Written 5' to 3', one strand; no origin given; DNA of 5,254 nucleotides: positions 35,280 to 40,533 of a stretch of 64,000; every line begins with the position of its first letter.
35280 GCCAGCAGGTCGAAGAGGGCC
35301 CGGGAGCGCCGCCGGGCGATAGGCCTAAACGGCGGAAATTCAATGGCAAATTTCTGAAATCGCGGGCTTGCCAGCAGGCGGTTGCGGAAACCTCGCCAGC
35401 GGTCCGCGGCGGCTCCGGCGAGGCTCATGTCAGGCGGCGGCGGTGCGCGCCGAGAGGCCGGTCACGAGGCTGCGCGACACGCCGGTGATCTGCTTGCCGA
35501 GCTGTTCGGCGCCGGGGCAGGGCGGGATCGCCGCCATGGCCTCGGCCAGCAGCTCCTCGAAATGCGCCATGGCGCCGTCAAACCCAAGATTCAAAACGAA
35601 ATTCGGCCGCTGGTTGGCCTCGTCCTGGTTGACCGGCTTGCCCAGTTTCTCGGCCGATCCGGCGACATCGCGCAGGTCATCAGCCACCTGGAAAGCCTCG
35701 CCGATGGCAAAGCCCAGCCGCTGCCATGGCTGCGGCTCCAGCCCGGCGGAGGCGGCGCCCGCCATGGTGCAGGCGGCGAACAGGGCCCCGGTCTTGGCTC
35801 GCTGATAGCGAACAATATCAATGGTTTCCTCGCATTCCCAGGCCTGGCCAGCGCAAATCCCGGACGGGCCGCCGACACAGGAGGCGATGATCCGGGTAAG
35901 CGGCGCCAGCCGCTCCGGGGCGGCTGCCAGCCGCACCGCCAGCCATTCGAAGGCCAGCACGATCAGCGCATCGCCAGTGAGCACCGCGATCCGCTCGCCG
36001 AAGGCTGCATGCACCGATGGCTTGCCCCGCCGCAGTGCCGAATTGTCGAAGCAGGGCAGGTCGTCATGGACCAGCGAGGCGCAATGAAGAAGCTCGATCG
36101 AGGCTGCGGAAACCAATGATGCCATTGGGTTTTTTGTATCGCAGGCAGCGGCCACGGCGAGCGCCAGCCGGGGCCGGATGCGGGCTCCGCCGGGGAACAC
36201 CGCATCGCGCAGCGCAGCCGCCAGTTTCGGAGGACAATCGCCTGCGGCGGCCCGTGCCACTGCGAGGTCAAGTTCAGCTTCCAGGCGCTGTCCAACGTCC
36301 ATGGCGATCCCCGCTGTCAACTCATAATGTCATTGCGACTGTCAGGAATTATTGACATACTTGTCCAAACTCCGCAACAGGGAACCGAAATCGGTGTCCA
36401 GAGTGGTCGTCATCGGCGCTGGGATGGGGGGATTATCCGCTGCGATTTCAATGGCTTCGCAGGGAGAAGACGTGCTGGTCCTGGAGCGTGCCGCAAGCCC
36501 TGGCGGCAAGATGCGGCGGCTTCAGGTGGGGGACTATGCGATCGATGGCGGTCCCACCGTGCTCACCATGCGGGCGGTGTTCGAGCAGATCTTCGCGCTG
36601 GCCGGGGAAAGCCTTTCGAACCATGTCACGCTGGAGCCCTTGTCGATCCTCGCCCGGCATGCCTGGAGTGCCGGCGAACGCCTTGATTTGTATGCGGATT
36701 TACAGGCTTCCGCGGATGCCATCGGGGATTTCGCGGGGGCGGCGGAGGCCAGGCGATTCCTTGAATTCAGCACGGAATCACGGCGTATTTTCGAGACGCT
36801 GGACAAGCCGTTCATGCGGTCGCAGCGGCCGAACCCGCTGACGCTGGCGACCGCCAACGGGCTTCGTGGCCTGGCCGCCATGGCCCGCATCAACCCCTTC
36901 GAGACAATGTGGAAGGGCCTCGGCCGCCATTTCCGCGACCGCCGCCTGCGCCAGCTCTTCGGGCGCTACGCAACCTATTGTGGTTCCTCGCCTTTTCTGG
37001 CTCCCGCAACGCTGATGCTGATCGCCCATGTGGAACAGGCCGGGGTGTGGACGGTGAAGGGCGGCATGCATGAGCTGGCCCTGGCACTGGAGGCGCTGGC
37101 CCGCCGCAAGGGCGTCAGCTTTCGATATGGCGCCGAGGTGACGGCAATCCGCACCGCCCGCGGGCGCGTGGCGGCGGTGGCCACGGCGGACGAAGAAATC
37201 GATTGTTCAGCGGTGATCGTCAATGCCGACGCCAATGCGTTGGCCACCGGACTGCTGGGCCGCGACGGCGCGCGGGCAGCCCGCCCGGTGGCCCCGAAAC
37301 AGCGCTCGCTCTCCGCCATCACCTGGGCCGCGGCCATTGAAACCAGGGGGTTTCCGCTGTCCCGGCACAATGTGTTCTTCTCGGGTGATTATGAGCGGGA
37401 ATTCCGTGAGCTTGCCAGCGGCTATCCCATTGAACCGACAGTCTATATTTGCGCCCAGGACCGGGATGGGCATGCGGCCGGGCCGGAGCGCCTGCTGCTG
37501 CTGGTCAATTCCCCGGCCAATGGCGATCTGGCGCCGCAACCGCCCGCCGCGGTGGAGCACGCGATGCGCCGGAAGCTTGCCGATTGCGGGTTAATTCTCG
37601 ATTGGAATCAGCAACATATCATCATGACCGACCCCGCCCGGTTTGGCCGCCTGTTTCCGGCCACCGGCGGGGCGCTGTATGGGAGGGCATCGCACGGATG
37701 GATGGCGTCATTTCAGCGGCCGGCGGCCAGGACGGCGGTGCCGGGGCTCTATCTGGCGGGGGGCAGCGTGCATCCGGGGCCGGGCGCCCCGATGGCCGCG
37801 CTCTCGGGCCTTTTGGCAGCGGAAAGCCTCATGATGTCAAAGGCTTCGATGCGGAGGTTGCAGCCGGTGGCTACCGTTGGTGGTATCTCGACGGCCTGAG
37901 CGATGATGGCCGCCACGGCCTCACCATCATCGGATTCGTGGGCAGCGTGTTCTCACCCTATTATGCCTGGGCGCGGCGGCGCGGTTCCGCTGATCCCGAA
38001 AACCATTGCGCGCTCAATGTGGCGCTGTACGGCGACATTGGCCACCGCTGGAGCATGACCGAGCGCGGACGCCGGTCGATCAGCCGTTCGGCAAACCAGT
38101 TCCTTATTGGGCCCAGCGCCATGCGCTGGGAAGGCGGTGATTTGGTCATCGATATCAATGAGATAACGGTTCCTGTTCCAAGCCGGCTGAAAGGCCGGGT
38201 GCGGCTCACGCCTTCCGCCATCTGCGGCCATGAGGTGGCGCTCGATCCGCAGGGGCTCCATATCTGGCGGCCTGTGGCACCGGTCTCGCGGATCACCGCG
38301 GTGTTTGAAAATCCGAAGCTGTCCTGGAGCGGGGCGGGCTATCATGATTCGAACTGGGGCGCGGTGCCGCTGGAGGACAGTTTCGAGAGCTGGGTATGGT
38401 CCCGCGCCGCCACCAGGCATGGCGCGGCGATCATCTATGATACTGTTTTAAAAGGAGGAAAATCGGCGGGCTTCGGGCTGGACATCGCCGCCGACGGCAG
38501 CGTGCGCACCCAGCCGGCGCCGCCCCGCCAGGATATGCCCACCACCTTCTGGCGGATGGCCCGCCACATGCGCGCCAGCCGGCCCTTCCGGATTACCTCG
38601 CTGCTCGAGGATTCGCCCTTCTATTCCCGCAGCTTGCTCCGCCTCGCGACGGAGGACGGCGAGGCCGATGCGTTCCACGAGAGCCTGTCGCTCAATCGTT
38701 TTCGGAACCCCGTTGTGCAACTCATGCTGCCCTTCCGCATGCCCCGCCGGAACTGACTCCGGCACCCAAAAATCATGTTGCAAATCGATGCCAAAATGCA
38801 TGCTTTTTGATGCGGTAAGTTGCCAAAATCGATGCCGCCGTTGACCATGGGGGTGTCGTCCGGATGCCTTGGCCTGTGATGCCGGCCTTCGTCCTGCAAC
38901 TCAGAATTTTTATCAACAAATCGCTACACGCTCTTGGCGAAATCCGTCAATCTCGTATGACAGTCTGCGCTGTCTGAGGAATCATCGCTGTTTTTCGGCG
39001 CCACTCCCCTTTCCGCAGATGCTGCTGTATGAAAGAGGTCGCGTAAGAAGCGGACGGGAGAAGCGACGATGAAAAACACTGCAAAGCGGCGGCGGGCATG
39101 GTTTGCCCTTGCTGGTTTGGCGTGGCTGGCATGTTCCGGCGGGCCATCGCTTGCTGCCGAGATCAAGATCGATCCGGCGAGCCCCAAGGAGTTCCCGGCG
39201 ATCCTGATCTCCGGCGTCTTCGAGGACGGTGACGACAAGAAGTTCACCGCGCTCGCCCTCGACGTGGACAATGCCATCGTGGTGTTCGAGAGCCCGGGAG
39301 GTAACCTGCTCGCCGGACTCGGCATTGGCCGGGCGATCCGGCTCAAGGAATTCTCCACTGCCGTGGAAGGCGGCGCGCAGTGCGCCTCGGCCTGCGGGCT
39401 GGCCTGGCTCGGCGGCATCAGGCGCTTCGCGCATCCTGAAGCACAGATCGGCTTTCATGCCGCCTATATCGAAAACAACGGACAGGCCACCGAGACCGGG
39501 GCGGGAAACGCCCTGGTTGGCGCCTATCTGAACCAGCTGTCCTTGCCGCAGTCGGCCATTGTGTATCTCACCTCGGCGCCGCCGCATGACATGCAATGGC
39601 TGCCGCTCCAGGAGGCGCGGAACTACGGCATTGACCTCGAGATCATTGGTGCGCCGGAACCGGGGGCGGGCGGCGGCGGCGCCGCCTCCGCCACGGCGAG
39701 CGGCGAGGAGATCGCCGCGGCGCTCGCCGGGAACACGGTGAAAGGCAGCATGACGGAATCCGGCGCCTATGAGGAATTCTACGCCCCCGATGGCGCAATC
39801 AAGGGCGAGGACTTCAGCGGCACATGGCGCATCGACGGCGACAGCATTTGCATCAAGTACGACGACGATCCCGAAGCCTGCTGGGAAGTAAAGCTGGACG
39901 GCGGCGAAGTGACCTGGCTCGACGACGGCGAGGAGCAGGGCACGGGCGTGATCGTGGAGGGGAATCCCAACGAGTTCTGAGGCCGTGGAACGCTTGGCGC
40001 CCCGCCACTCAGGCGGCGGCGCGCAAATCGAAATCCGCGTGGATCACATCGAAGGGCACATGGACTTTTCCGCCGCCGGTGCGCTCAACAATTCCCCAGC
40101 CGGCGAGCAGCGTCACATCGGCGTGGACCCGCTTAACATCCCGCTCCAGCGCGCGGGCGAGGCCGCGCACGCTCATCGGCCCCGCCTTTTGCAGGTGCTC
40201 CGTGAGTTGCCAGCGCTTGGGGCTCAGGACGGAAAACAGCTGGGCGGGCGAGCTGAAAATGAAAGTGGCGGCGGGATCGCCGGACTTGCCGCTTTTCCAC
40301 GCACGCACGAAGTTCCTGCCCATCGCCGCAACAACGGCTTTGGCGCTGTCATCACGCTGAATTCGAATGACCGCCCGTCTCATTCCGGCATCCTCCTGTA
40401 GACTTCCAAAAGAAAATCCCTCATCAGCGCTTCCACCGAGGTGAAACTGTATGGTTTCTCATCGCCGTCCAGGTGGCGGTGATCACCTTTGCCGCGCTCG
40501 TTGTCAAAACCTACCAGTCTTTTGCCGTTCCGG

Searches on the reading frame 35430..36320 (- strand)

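Call 33: search_protein_families(library=ncbifam, proteins=[window:35430-36320:-], max_evalue=0.00001)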
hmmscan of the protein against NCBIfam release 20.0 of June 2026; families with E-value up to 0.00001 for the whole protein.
window:35430-36320:- (296 aa): 16 families
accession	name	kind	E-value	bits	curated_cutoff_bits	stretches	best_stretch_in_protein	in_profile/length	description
NF045485.1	FPPsyn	subfamily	3.9e-54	183.8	275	1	11-269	6-270/288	farnesyl diphosphate synthase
NF045685.1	GGPPSynCrtE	equivalog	1.7e-42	145.5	460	1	17-266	14-272/293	geranylgeranyl diphosphate synthase CrtE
NF041169.1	f2_encap_cargo4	exception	2.8e-41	141.9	450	1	43-259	48-264/334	family 2 encapsulin nanocompartment cargo protein polyprenyl transferase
NF040698.1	IdsA_Meth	equivalog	1.8e-35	122.7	468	1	27-236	24-239/328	short chain isoprenyl diphosphate synthase IdsA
NF007877.0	PRK10581.1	equivalog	1.5e-34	119.5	321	1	33-265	32-274/299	(2E,6E)-farnesyl diphosphate synthase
NF045549.1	GGPPsyn_IdsB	equivalog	7.9e-27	94.2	475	1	44-238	64-260/346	geranylgeranyl diphosphate synthase IdsB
TIGR02748.1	GerC3_HepT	equivalog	1.1e-26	93.7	456.55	1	14-233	17-229/319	heptaprenyl diphosphate synthase component II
TIGR02749.1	prenyl_cyano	equivalog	2e-26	92.8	383.2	1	25-234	24-234/322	solanesyl diphosphate synthase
NF041003.1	GGPP_syn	equivalog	5.4e-26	91.4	500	1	25-234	21-234/326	geranylgeranyl diphosphate synthase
NF045628.1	HxpDPsynlarge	equivalog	1.7e-24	86.4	500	1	38-237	28-225/311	hexaprenyl-diphosphate synthase large subunit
NF040789.2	gerfarn_diphsyn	equivalog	8.5e-22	77.8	560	1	66-233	82-253/345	geranylfarnesyl diphosphate synthase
NF042417.1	NPPPS_Mycobact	equivalog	8.8e-22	77.6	600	1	34-229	45-238/335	nonaprenyl/(2E,6E)-farnesyl/geranylgeranyl diphosphat synthase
NF008140.0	PRK10888.1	equivalog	4.7e-21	75.4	412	1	43-243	42-240/323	octaprenyl diphosphate synthase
NF040627.1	GFPS_Meth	equivalog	3.3e-15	56.3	600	1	42-127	37-119/285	geranylfarnesyl diphosphate synthase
NF042416.1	GFPPS_Mycobact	equivalog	3.8e-15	55.7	600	1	31-110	28-107/350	bifunctional (2E,6E)-farnesyl/geranyl diphosphate synthase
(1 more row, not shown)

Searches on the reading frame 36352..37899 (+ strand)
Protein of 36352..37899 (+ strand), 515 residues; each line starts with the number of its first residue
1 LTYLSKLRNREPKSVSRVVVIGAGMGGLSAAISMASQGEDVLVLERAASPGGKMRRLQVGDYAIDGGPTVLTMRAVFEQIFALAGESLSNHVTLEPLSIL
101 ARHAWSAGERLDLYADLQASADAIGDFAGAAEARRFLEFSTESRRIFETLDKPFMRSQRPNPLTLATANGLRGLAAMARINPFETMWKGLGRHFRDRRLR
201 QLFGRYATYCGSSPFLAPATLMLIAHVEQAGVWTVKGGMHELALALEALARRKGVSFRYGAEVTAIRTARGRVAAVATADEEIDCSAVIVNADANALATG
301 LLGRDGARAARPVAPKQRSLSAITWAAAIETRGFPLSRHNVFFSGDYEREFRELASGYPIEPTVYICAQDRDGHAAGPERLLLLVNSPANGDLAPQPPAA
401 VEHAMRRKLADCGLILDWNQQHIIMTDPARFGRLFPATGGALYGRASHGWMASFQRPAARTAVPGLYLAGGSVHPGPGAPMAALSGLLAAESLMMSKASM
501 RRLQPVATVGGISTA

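Call 33: search_protein_families(library=ncbifam, proteins=[window:36352-37899:+], max_evalue=0.00001)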
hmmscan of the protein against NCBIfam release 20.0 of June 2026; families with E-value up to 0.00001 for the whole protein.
window:36352-37899:+ (515 aa): 28 families (the best 25 are shown)
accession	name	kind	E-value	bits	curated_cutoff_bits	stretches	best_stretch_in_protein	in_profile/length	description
NF045637.1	carotdesatCrtDProt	equivalog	4.4e-199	662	580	1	18-495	1-484/485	1-hydroxycarotenoid 3,4-desaturase CrtD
TIGR02734.1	crtI_fam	subfamily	1.4e-70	238.4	238.1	1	18-498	1-493/504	phytoene desaturase family protein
NF042421.1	hydcarot_desat_CrtD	equivalog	4.1e-57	193.7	500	1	17-491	3-481/487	1-hydroxycarotenoid 3,4-desaturase CrtD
NF058655.1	CrtID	equivalog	7.1e-56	190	640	1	18-489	1-477/478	bifunctional phytoene desaturase/3,4-desaturase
TIGR02733.1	desat_CrtD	equivalog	4.5e-16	58.6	549.7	1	17-83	3-72/492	C-3',4' desaturase CrtD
TIGR02730.1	carot_isom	equivalog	3.2e-15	55.9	586.9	1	18-292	3-282/493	carotenoid isomerase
NF005560.0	PRK07233.1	equivalog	3.9e-14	52.3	252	1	17-65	2-50/435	hypothetical protein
TIGR03467.1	HpnE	equivalog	2.7e-13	50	283.05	1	18-71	1-56/430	hydroxysqualene dehydroxylase HpnE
TIGR00275.1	TIGR00275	subfamily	1.9e-09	36.8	183.8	0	18-55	1-38/401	aminoacetone oxidase family FAD-binding enzyme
NF001933.0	PRK00711.1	subfamily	5.6e-09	35.5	383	0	237-293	198-254/429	D-amino acid dehydrogenase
NF006130.0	PRK08274.1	equivalog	8.7e-09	34.7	369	0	16-48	6-38/467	FAD-dependent tricarballylate dehydrogenase TcuA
NF009410.0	PRK12771.1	subfamily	4.7e-08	32.1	516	1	7-55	130-178/566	NAD(P)-binding protein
NF005508.0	PRK07121.1-1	equivalog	1.5e-07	30.3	537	1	18-70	23-74/497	FAD-binding protein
TIGR03997.1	mycofact_OYE_2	equivalog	4.1e-07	28.8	793.15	1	11-56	375-420/645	mycofactocin system FadH/OYE family oxidoreductase 2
NF002480.1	PRK01747.1-1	equivalog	6.9e-07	28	540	0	11-51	244-284/645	bifunctional tRNA (5-methylaminomethyl-2-thiouridine)(34)-methyltransferase MnmC2/FAD-dependent 5-carboxymethylaminomethyl-2-thiouridine(34)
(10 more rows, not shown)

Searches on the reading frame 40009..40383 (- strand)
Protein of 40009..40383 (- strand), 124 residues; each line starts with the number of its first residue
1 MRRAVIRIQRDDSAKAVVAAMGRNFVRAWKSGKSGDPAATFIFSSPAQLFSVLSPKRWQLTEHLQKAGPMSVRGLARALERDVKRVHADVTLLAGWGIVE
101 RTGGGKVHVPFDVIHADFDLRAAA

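Call 35: search_protein_families(library=pfam, proteins=[window:40009-40383:-], max_evalue=0.001)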
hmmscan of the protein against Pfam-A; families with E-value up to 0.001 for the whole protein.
window:40009-40383:- (124 aa): 1 family
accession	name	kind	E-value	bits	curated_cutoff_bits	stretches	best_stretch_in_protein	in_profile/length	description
PF25212.1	HVO_A0114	-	6.3e-27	93.6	27.6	1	39-114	6-84/84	HVO_A0114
